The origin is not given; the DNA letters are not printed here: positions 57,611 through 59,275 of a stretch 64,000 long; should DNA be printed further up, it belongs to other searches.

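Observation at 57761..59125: Radical-SAM-like enzyme with a C-x8-C-x2-C motif and an uncharacterised N-terminal extension of about 180 residues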

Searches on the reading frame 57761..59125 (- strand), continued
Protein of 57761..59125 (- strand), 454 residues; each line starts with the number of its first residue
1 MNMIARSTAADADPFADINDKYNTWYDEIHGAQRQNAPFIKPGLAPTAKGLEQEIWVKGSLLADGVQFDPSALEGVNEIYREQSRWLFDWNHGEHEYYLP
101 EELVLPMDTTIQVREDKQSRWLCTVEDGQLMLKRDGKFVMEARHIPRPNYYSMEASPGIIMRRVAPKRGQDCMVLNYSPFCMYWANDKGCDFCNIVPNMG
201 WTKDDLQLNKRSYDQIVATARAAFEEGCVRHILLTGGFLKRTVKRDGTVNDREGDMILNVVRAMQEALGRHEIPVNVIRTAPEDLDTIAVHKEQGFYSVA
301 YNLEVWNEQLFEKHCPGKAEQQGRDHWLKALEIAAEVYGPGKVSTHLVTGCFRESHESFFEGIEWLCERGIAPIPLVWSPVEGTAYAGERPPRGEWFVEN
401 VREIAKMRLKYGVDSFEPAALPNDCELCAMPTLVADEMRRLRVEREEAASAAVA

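Call 54: search_solved_structures(query=A1, max_evalue=1, show_alignments=2)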
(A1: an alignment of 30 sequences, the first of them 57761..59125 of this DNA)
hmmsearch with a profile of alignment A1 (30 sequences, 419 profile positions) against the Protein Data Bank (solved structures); distinct sequences matched with E-value up to 1: 15.
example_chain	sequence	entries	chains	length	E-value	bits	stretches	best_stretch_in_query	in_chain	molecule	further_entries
8vdw_A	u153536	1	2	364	4.8e-06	28.9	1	146-281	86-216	Biotin synthase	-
7o1p_A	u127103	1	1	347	0.075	15.1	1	157-278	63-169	[FeFe] hydrogenase maturase subunit HydE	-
3cix_A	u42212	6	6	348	0.075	15.1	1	157-278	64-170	FeFe-Hydrogenase maturase | [FeFe] hydrogenase maturase subunit HydE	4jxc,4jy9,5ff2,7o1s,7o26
4jy8_A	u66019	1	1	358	0.079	15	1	157-278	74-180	FEFE-HYDROGENASE MATURASE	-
8qmk_A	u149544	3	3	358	0.085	14.9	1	157-278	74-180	[FeFe] hydrogenase maturase subunit HydE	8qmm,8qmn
7o1o_A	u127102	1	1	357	0.085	14.9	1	157-278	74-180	[FeFe] hydrogenase maturase subunit HydE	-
5few_A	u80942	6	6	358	0.085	14.9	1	157-278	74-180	[FeFe] hydrogenase maturase subunit HydE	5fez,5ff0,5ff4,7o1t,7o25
3ciw_A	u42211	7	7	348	0.16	14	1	157-278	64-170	FeFe-Hydrogenase maturase | [FeFe] hydrogenase maturase subunit HydE | Biotin synthetase, putative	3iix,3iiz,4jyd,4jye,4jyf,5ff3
7bqe_A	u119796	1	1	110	0.17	13.9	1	169-238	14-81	NF3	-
5fep_A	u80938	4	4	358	0.18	13.8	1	157-278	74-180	[FeFe] hydrogenase maturase subunit HydE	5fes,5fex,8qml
8trw_A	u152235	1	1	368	0.21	13.6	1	158-339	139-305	Lipoyl synthase, mitochondrial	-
8tsk_A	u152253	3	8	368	0.3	13.1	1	158-339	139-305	Lipoyl synthase, mitochondrial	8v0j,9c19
8ugo_A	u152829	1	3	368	0.3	13.1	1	158-339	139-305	Lipoyl synthase, mitochondrial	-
4iqr_A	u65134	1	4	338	0.62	12.1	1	121-229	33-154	Hepatocyte nuclear factor 4-alpha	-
1m8b_A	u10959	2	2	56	0.69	11.9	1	136-171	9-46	Ovomucoid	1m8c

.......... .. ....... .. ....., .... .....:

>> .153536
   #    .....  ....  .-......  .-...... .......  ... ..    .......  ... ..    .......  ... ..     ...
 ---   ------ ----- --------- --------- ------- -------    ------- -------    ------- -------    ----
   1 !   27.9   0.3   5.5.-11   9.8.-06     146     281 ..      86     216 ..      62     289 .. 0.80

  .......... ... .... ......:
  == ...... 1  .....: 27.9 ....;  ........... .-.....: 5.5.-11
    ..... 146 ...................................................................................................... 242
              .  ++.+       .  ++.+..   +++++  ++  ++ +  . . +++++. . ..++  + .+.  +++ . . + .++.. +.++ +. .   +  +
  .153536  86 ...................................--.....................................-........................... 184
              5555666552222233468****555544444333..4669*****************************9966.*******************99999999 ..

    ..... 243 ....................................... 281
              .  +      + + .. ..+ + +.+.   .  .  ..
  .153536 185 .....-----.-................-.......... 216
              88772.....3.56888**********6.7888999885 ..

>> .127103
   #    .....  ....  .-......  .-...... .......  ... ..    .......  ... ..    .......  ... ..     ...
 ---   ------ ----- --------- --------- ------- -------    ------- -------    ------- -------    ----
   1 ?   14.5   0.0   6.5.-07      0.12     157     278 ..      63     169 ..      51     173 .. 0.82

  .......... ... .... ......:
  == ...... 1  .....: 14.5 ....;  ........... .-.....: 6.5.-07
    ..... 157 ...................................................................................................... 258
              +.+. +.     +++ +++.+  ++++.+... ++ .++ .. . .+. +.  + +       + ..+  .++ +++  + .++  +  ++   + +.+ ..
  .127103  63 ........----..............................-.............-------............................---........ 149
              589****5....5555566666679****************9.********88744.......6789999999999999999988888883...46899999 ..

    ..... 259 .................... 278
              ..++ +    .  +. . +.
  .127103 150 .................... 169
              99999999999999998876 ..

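Call 60: find_encoding_contigs(protein=P0018, flank=10000, max_places=3)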
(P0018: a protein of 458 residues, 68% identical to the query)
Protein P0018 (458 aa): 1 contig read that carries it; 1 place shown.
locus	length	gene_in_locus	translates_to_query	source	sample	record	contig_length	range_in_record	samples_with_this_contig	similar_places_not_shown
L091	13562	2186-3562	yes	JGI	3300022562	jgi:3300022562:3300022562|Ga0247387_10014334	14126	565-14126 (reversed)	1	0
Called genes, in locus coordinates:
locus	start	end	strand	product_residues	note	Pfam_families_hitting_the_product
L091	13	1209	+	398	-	PF01855:POR_N, PF17147:PFOR_II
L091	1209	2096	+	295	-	PF02775:TPP_enzyme_C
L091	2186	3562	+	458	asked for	PF04055:Radical_SAM (faint)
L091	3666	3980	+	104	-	PF12973:Cupin_7 (weak), PF00190:Cupin_1 (weak), PF02311:AraC_binding, PF05899:Cupin_3 (weak), PF07883:Cupin_2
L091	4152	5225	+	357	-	PF01063:Aminotran_4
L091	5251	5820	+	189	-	PF01558:POR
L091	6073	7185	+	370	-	PF13458:Peripla_BP_6, PF13433:Peripla_BP_5, PF01094:ANF_receptor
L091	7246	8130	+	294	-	PF02653:BPD_transp_2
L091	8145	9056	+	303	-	PF02653:BPD_transp_2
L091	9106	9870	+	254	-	PF00005:ABC_tran, PF13304:AAA_21 (weak), PF12399:BCA_ABC_TP_C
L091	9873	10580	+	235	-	PF00005:ABC_tran, PF13304:AAA_21 (faint)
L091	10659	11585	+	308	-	PF01210:NAD_Gly3P_dh_N (weak), PF02558:ApbA, PF08546:ApbA_C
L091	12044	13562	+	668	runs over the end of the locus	PF02730:AFOR_N, PF01314:AFOR_C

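Call 61: find_encoding_contigs(protein=P0016, flank=10000, max_places=2)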
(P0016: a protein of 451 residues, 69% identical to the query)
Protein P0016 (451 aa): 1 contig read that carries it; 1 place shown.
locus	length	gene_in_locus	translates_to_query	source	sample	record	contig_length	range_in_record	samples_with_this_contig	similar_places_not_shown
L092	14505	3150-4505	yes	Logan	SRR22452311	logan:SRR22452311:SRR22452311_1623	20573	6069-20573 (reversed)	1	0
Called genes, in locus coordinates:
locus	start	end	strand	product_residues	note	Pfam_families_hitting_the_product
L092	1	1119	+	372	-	?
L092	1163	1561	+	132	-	PF00903:Glyoxalase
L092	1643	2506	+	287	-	PF09966:DUF2200, PF13480:Acetyltransf_6 (weak), PF13302:Acetyltransf_3 (weak), PF00583:Acetyltransf_1, PF13673:Acetyltransf_10, PF13508:Acetyltransf_7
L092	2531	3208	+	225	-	-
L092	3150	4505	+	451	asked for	-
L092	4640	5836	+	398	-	PF02826:2-Hacid_dh_C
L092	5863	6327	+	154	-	PF08818:DUF1801 (faint)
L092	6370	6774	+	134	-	PF18029:Glyoxalase_6 (weak), PF00903:Glyoxalase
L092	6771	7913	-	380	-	PF22020:RlmL_1st, PF01170:UPF0020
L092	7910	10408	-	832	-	PF00270:DEAD, PF00271:Helicase_C, PF04408:WHD_HA2 (weak), PF08482:HrpB_C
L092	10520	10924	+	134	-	PF13620:CarboxypepD_reg (faint)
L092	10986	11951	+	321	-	PF00106:adh_short, PF01370:Epimerase (weak), PF08659:KR, PF13561:adh_short_C2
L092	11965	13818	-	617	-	PF01019:G_glu_transpept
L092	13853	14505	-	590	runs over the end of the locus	PF01019:G_glu_transpept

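Call 62: find_encoding_contigs(protein=P0011, flank=10000, max_places=2)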
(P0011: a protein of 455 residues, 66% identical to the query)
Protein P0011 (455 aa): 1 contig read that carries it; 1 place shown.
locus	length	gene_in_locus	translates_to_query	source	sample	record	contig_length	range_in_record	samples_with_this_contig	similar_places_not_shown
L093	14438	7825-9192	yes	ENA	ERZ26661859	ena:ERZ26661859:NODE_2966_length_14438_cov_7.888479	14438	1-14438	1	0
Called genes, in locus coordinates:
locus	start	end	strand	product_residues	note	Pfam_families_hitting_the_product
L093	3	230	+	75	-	?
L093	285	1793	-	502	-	PF05708:Peptidase_C92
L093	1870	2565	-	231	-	PF03544:TonB_C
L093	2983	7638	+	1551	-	PF00310:GATase_2, PF04898:Glu_syn_central, PF01645:Glu_synthase, PF01493:GXGXG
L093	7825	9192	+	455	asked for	PF04055:Radical_SAM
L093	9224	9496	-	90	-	PF00462:Glutaredoxin (faint), PF13192:Thioredoxin_3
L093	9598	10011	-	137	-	PF00376:MerR, PF13411:MerR_1, PF09278:MerR-DNA-bind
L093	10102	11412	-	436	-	-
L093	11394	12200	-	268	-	PF07044:DUF1329 (faint), PF17131:TP_0789-like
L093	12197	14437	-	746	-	?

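Call 63: search_protein_representatives(alignment_id=A1)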
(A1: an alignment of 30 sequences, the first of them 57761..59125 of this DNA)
Query: 30 sequences, 419 profile positions. Proteins with E-value up to 0.001 (for the whole library): 2504; up to 1e-10: 1699; up to 1e-30: 679. The best 150 are listed.
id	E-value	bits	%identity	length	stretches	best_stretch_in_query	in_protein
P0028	4.1e-211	717.7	-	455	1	6-413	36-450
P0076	4.2e-132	457.4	-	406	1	17-417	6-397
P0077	9.4e-128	443.1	-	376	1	23-406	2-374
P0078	4.3e-113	394.8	-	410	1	18-406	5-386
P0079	1.9e-111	389.3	-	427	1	13-412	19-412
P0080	2.9e-109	382.2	-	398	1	23-387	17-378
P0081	1.3e-108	380.0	-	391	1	18-379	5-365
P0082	3.0e-103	362.4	-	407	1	17-381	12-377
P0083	4.9e-100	351.8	-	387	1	21-402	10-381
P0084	4.7e-99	348.5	-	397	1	24-405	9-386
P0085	7.9e-98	344.5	-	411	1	20-406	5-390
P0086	1.3e-97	343.8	-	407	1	17-378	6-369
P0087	4.7e-97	341.9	-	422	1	15-378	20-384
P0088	1.3e-96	340.5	-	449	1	9-406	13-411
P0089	2.6e-96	339.5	-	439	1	11-410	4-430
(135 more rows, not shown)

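Call 69: search_protein_families(library=ncbifam, alignment_id=A3, max_evalue=1e-10)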
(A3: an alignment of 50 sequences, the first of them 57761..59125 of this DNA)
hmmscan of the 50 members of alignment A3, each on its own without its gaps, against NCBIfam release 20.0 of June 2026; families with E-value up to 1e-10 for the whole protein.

A. member 1, window:57761-59125:- (454 aa): 2 families
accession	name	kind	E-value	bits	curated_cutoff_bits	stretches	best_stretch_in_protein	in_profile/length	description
NF045502.1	variant_rSAM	domain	4.7e-93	312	125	1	52-407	2-354/357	radical SAM protein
TIGR04043.1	rSAM_MSMEG_0568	hypoth_equivalog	7.5e-30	104.1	303.7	1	117-429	49-348/354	MSMEG_0568 family radical SAM protein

B. families by the number of members that match (of 50 scanned): 2 families
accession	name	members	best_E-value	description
NF045502.1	variant_rSAM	50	5e-135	radical SAM protein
TIGR04043.1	rSAM_MSMEG_0568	48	1.3e-98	MSMEG_0568 family radical SAM protein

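Call 72: search_solved_structures(query=L012:15094-16077:+, max_evalue=1e-10)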
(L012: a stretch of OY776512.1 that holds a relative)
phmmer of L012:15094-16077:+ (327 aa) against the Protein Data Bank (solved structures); distinct sequences matched with E-value up to 1e-10: 79 (the best 60 are shown).
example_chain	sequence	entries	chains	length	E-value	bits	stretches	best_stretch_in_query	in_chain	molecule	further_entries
4p47_A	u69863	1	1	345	6.1e-41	143.8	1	10-312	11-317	TRAP dicarboxylate transporter, DctP subunit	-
4pc9_A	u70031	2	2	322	3.4e-37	131.5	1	46-318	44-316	C4-dicarboxylate transport system, substrate-binding protein, putative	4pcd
4pdh_A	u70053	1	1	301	7.1e-35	123.9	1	40-293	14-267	TRAP dicarboxylate transporter, DctP subunit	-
4n8y_A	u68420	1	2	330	2.2e-34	122.2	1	45-297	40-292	Putative TRAP-type C4-dicarboxylate transport system, binding periplasmic protein (DctP su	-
4p9k_A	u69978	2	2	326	6.5e-34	120.7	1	25-305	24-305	TRAP dicarboxylate transporter, DctP subunit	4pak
4nq8_A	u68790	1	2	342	7.2e-34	120.6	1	24-322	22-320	Putative periplasmic substrate-binding transport protein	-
4ovr_A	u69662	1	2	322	1.4e-33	119.6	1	46-322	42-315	TRAP dicarboxylate transporter, DctP subunit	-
24gh_A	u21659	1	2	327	6.6e-33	117.4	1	34-292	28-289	DctP family TRAP transporter solute receptor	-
24gg_A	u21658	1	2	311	8.5e-33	117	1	35-292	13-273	DctP family TRAP transporter solute receptor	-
4mmp_A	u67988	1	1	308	3.5e-32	115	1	35-312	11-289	Sialic Acid Binding Protein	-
4p1e_A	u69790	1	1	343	3.8e-32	114.9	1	6-293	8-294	TRAP dicarboxylate transporter, DctP subunit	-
4xeq_A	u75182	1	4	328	8.3e-32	113.8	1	30-308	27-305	TRAP dicarboxylate transporter, DctP subunit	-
7bbr_A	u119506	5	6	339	1.4e-31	113.1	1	44-320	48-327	Putative TRAP transporter solute receptor DctP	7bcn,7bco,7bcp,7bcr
9bhf_A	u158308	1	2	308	1.9e-31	112.6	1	42-308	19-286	DctP family TRAP transporter solute-binding subunit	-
9bh3_A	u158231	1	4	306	2e-31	112.5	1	43-308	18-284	DctP family TRAP transporter solute-binding subunit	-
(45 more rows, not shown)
